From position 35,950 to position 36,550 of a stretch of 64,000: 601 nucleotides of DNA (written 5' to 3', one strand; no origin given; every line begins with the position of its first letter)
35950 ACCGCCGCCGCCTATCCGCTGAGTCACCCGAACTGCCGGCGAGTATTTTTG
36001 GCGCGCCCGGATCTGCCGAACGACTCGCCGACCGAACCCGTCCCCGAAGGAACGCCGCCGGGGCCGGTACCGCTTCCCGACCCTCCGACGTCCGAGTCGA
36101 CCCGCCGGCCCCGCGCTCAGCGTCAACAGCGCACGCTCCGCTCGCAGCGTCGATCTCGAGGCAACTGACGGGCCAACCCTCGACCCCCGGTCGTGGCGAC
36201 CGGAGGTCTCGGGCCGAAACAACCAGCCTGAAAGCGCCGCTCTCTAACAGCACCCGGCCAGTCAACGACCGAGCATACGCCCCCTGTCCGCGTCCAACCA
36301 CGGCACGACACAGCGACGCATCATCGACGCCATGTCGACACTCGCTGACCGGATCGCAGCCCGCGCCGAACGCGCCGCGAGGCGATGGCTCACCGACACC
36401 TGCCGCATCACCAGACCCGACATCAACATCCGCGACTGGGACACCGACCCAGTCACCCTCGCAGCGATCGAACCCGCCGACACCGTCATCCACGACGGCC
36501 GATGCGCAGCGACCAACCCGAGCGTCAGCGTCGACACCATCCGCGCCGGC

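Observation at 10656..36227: A unidirectional 13-nt motif, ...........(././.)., occurs seven times in prophage intergenic gaps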

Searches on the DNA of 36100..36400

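Call 94: search_rna_families(source=window, start=36100, end=36400, threshold=evalue, max_evalue=5)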
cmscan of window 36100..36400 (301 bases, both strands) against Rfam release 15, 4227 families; matches with E-value up to 5: 2.
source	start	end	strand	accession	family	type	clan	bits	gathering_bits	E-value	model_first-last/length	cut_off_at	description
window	36166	36232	-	RF04080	mir-762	Gene; miRNA;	-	18.5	80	3.8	1-75/75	no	mir-762 microRNA precursor family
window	36179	36211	+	RF01688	Actino-pnp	Cis-reg;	-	18.3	47.7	0.22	1-63/63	no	Actino-pnp RNA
